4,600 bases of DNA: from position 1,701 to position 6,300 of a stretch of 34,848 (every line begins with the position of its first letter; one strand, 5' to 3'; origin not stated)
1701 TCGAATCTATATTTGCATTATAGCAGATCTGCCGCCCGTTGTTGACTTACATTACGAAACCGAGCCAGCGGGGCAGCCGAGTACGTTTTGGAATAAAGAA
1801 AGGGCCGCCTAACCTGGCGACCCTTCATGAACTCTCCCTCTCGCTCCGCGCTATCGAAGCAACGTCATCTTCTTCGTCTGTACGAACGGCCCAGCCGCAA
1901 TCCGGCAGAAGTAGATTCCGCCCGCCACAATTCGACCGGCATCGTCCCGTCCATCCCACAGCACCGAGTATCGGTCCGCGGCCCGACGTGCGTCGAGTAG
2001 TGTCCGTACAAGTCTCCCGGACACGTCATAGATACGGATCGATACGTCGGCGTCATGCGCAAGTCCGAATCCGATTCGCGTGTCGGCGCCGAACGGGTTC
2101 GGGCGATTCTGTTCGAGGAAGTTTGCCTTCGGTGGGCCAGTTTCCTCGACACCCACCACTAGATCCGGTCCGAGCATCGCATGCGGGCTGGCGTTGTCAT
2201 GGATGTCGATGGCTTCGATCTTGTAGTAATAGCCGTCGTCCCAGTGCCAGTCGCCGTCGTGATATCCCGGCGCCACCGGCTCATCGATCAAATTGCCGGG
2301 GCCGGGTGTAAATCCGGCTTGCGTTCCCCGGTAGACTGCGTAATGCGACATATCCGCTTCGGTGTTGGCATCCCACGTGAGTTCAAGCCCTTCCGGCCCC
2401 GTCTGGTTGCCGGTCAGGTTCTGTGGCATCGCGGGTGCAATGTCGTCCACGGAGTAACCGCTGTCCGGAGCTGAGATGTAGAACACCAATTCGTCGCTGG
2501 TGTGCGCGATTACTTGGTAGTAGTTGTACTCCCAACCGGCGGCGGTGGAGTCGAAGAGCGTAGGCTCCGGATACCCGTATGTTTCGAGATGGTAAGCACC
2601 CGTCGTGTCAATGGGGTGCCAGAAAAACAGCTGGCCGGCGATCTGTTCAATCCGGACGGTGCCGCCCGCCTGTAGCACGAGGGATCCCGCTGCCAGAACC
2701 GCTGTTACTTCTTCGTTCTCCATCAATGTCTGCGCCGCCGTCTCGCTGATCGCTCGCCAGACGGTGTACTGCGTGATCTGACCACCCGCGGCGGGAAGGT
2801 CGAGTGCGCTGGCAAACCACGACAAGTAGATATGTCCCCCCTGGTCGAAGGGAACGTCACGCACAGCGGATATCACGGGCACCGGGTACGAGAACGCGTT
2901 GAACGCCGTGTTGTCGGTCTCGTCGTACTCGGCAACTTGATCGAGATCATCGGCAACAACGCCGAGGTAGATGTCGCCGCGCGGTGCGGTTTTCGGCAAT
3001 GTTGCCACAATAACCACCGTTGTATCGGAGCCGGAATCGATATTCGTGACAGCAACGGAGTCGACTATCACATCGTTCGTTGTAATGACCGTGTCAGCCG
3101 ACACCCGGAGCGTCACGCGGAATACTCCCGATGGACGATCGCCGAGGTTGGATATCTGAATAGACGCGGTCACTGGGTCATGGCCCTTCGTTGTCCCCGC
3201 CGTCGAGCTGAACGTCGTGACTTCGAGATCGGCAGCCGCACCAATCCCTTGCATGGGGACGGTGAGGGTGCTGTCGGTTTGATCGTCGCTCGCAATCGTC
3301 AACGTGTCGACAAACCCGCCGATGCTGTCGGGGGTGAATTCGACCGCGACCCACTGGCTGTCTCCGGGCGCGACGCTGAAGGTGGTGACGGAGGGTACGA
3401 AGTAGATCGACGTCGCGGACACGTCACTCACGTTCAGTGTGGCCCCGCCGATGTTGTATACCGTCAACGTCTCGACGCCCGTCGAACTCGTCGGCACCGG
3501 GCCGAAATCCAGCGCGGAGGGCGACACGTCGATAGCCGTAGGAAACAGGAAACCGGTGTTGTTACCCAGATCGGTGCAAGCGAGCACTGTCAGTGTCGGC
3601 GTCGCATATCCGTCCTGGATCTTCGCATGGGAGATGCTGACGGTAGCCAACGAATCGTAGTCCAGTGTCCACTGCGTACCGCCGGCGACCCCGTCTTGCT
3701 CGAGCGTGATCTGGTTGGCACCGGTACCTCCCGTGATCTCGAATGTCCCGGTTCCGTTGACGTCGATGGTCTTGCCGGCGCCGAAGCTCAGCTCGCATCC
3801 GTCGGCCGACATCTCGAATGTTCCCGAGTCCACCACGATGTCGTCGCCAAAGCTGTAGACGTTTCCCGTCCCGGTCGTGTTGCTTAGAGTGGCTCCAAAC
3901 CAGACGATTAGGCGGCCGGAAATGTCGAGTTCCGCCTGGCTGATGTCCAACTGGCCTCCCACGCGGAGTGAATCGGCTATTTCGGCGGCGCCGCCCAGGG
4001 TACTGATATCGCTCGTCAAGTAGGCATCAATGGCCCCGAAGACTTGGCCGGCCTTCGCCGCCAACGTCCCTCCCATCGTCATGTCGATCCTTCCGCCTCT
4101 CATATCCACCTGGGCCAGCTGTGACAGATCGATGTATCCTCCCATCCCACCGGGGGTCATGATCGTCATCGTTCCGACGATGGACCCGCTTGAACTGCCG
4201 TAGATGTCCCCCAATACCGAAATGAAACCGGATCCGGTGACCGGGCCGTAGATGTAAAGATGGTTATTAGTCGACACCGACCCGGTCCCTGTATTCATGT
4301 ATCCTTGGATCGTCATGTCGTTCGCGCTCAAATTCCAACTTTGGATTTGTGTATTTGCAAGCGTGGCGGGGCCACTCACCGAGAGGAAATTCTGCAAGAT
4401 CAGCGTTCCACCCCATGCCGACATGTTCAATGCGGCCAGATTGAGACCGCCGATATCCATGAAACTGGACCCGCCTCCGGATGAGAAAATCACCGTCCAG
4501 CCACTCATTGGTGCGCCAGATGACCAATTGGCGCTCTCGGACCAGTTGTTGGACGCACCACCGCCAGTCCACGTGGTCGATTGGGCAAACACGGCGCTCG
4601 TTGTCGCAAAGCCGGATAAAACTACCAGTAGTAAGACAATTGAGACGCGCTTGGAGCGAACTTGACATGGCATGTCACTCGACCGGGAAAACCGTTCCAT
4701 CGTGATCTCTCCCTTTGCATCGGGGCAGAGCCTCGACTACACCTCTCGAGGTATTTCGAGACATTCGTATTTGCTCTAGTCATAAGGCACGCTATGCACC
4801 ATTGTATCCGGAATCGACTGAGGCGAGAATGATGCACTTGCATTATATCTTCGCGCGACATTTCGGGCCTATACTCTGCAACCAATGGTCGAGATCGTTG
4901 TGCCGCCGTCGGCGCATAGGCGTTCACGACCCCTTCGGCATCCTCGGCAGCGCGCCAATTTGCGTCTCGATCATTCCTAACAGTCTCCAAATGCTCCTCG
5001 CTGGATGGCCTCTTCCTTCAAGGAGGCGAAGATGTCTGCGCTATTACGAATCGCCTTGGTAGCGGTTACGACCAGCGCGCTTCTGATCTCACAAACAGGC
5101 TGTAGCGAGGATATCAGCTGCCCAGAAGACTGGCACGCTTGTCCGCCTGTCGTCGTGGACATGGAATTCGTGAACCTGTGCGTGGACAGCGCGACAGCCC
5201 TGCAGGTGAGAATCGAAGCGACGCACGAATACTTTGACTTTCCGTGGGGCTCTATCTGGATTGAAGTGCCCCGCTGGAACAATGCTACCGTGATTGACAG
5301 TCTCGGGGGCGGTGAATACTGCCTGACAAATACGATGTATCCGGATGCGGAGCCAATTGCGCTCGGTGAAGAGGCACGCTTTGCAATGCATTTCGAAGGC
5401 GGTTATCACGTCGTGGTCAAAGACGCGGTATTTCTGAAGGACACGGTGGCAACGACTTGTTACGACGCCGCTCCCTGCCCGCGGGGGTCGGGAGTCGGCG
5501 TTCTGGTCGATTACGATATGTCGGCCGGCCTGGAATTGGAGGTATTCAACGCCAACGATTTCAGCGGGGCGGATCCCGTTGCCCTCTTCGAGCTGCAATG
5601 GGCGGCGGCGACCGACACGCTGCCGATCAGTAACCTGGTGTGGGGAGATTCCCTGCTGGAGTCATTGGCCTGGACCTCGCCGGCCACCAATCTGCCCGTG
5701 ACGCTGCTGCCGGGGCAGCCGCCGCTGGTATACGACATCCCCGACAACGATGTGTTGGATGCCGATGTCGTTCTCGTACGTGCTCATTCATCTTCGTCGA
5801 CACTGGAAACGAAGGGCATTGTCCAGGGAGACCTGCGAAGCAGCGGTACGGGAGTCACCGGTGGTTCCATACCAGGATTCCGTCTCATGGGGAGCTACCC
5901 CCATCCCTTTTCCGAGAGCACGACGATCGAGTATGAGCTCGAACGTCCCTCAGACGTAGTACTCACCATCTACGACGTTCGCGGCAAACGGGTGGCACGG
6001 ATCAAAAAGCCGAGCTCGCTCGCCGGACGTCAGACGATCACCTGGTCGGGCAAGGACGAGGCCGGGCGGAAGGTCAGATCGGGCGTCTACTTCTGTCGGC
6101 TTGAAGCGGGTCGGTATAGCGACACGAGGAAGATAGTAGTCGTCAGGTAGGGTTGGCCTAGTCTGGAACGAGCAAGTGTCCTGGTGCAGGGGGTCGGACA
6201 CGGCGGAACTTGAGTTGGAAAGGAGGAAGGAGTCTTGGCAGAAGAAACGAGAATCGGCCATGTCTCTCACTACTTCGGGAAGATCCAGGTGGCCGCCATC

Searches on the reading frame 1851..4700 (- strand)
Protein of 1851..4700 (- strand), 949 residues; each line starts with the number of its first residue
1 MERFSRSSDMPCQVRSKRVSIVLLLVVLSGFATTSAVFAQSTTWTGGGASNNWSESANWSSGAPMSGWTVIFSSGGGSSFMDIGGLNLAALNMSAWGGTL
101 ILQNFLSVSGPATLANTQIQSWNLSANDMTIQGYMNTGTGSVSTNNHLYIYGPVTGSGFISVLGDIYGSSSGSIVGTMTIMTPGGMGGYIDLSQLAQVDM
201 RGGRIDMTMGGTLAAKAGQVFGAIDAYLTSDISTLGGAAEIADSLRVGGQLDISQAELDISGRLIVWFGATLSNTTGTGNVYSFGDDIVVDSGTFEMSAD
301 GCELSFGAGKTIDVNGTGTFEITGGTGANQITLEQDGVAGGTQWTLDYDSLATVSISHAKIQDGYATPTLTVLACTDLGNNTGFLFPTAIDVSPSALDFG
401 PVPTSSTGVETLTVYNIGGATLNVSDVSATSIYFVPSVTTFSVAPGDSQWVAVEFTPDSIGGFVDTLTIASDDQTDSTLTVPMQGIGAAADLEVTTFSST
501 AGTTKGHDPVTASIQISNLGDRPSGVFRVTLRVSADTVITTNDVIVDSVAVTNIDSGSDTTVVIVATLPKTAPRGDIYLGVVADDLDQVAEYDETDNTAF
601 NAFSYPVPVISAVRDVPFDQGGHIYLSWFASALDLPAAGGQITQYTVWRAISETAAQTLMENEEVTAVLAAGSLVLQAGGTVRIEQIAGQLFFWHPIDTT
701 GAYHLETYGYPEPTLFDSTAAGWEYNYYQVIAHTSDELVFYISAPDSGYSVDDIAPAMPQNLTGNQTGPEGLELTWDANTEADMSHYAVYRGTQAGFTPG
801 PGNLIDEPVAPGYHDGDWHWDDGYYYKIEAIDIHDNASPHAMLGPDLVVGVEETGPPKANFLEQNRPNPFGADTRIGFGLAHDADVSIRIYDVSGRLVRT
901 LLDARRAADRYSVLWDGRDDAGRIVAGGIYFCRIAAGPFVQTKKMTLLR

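Call 13: search_protein_families(library=ncbifam, proteins=[window:1851-4700:-], max_evalue=0.001)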
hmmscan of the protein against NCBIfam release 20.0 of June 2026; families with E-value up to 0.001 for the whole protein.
window:1851-4700:- (949 aa): 6 families
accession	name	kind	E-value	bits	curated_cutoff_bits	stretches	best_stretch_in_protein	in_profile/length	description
NF012200.0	choice_anch_D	domain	8.2e-10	39.2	45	1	389-474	16-106/108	choice-of-anchor D domain-containing protein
TIGR04183.1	Por_Secre_tail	domain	2.3e-06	27.5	23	1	867-945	3-69/72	T9SS type A sorting domain-containing protein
NF009276.0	PRK12633.1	equivalog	2.4e-06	27.4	383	1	873-936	117-181/234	flagellar basal body rod modification protein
NF052323.1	T9SSA_dep_M6i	equivalog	2.7e-06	25.6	600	1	865-936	960-1026/1043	T9SS-dependent M6-like inactivated metalloprotease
NF033707.1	T9SS_sortase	equivalog_domain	3.9e-06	24.8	420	1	864-935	1000-1076/1095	type IX secretion system sortase PorU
NF005176.1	PRK06655.1-1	equivalog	0.00025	21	230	1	884-936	97-149/197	flagellar hook assembly protein FlgD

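Call 14: search_protein_families(library=pfam, proteins=[window:1851-4700:-], max_evalue=0.001)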
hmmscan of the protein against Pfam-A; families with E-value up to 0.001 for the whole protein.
window:1851-4700:- (949 aa): 7 families
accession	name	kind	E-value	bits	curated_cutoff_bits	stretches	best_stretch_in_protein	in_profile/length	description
PF07705.17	CARDB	-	2.7e-11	44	22.7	1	490-599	2-99/101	CARDB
PF22544.2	HYDIN_VesB_CFA65-like_Ig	-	6.8e-11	42.7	25.5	1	390-481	3-97/100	HYDIN/CFA65/VesB-like, Ig-like domain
PF13860.13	FlgD_ig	-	1.5e-08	35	27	1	870-935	6-74/79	FlgD Ig-like domain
PF07610.17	DUF1573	-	3.8e-08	33.7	26.1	1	395-480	6-91/98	Protein of unknown function (DUF1573)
PF15780.11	ASH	-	2e-07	31.5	27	1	395-476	12-95/98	Abnormal spindle-like microcephaly-assoc'd, ASPM-SPD-2-Hydin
PF22073.2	Cep192_D4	-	4.3e-06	27.3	35.5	1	389-487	3-111/112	Cep192 domain 4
PF12371.14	TMEM131_like_N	-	1.1e-05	26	28.8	1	392-469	3-82/84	Transmembrane protein 131-like N-terminal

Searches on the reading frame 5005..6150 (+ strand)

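Call 13: search_protein_families(library=ncbifam, proteins=[window:5005-6150:+], max_evalue=0.001)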
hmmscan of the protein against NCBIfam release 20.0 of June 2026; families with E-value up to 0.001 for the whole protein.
window:5005-6150:+ (381 aa): 6 families
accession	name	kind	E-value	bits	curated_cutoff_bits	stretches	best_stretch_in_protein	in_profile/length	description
TIGR04183.1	Por_Secre_tail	domain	1.4e-09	37.8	23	1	298-379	2-71/72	T9SS type A sorting domain-containing protein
NF033707.1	T9SS_sortase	equivalog_domain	9.6e-09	33.4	420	1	296-369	1000-1078/1095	type IX secretion system sortase PorU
NF005176.1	PRK06655.1-1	equivalog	4.1e-06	26.8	230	1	314-369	95-150/197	flagellar hook assembly protein FlgD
NF052323.1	T9SSA_dep_M6i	equivalog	9.3e-06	23.9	600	1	298-376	961-1033/1043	T9SS-dependent M6-like inactivated metalloprotease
NF038113.1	T9SSA_dep_M36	equivalog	0.00013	20.3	885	1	295-379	793-868/869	T9SS-dependent M36 family metallopeptidase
NF009277.0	PRK12634.1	equivalog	0.00098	19.3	333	0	318-362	124-168/221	flagellar basal body rod modification protein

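Call 14: search_protein_families(library=pfam, proteins=[window:5005-6150:+], max_evalue=0.001)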
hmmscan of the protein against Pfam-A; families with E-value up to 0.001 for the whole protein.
window:5005-6150:+ (381 aa): 2 families
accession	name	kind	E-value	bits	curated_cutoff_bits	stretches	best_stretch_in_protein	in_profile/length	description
PF13860.13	FlgD_ig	-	5.3e-11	42.8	27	1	305-368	11-75/79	FlgD Ig-like domain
PF18962.6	Por_Secre_tail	-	1.7e-06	28.7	27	1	298-379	2-75/75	Secretion system C-terminal sorting domain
